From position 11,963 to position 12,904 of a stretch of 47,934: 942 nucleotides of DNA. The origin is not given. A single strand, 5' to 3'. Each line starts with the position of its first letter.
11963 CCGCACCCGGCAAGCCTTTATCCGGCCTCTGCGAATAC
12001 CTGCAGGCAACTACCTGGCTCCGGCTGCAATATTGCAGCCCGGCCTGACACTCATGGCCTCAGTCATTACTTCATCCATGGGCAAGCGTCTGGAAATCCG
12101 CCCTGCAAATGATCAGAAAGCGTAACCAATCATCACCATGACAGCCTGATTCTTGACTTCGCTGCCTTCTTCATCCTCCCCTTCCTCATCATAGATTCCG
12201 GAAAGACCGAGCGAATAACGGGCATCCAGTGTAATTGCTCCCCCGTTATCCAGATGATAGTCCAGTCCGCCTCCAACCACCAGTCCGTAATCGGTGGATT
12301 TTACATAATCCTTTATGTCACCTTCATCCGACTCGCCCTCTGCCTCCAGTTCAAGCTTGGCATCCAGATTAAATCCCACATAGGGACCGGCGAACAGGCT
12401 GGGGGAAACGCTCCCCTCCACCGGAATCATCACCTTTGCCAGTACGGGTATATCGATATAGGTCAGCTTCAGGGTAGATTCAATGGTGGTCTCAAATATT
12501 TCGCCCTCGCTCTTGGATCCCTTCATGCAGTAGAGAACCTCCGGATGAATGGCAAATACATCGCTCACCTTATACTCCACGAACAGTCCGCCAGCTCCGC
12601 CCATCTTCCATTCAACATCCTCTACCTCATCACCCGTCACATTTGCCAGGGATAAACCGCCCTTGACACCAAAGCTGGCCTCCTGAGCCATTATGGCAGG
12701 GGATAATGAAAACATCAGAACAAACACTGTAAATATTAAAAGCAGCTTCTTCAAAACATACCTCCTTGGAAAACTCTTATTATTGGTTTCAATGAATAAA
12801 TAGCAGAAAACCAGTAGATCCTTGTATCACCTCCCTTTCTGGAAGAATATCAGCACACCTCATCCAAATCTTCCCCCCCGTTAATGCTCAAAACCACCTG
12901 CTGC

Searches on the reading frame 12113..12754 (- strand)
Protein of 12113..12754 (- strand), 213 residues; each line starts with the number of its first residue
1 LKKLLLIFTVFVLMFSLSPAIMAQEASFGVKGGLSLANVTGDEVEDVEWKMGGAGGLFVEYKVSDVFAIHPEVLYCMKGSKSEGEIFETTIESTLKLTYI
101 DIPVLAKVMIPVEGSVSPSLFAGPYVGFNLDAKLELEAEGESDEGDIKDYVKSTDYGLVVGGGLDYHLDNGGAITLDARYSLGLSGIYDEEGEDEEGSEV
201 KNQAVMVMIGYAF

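Call 10: search_protein_families(library=pfam, proteins=[window:12113-12754:-], max_evalue=0.001)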
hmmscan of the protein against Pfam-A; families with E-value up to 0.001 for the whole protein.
window:12113-12754:- (213 aa): 2 families
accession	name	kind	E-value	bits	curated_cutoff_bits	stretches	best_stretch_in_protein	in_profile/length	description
PF13568.12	OMP_b-brl_2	-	7.9e-27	94.9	27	1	23-188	2-174/175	Outer membrane protein beta-barrel domain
PF13505.12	OMP_b-brl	-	2.6e-18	67.2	28.7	1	10-213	4-175/175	Outer membrane protein beta-barrel domain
